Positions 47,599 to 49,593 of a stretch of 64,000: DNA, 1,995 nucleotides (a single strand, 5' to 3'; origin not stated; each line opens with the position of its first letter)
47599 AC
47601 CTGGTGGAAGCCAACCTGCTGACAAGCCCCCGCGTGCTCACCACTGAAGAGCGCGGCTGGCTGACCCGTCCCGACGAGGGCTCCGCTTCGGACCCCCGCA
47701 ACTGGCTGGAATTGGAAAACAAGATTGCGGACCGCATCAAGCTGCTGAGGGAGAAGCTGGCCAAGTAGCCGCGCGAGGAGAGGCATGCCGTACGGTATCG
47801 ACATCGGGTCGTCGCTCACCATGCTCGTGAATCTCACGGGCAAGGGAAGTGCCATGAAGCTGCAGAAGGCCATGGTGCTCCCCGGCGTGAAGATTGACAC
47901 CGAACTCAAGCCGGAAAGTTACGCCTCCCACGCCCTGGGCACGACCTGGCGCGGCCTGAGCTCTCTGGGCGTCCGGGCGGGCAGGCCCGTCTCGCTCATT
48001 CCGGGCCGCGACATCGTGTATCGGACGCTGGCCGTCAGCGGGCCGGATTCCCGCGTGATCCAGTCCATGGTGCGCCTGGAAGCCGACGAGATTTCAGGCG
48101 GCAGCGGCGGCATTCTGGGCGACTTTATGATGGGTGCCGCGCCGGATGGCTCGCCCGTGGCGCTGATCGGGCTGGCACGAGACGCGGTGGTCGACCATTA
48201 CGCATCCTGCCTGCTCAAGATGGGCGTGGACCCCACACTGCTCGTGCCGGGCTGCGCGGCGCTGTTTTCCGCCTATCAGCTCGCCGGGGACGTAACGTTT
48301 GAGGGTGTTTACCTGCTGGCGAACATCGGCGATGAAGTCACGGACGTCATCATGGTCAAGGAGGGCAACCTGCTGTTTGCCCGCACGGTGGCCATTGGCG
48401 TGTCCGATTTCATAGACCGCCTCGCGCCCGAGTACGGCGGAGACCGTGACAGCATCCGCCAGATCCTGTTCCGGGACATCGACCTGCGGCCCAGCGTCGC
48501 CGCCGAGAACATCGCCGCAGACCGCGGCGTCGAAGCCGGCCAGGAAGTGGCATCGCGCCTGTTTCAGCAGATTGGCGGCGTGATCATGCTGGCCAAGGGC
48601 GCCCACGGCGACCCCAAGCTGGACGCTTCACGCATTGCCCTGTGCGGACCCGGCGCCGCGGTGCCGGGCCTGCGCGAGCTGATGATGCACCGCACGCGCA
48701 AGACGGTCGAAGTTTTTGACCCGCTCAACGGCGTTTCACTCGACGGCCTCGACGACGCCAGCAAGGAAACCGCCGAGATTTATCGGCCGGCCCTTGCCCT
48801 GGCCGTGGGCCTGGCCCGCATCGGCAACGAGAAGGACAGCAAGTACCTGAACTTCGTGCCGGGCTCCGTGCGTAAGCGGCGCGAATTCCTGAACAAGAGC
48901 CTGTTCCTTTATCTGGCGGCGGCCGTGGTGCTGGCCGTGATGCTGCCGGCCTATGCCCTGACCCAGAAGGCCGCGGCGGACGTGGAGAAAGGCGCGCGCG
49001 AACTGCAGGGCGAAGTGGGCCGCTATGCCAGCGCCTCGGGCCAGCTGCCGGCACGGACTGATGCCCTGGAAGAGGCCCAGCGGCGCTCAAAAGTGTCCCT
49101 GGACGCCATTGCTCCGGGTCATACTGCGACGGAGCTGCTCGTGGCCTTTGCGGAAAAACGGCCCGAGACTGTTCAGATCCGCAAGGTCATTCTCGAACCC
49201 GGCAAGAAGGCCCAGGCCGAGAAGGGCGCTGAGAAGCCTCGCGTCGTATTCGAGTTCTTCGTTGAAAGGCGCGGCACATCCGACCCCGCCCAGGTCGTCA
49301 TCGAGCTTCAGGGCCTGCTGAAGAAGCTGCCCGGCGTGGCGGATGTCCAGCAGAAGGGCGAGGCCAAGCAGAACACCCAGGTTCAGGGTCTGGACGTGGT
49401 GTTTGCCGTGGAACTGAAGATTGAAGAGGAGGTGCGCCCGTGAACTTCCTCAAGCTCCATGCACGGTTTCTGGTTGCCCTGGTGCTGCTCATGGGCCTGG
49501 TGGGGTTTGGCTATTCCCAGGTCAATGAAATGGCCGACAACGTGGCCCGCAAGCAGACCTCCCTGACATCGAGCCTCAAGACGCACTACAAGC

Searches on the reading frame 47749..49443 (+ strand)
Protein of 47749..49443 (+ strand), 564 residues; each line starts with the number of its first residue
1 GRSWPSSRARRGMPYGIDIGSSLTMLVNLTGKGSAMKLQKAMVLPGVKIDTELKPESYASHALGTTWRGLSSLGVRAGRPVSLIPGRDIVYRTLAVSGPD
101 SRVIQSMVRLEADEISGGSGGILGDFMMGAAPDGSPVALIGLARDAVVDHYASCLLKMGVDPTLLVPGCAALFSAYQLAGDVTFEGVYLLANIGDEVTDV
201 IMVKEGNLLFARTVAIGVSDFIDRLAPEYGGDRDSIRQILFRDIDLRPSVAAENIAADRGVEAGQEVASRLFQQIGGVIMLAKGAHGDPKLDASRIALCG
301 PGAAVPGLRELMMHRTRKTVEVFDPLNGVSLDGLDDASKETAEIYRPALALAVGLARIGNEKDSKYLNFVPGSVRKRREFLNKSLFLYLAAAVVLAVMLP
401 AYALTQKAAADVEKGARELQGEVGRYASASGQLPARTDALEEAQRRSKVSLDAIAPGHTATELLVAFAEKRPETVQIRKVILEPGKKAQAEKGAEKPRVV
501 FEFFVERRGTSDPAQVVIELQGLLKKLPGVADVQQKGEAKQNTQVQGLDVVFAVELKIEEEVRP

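Call 16: search_protein_families(library=ncbifam, proteins=[window:47749-49443:+], max_evalue=0.00001)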
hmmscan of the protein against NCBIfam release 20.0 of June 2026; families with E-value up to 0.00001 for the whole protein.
window:47749-49443:+ (564 aa): 2 families
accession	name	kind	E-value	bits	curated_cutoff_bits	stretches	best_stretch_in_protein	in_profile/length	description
TIGR01175.1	pilM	subfamily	9.5e-21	74.2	133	1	15-356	6-344/348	type IV pilus assembly protein PilM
NF045709.1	Amuc_1101_fam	equivalog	9.7e-16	57.7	650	1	294-461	286-451/608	Amuc_1101 family PilM-like pilus complex protein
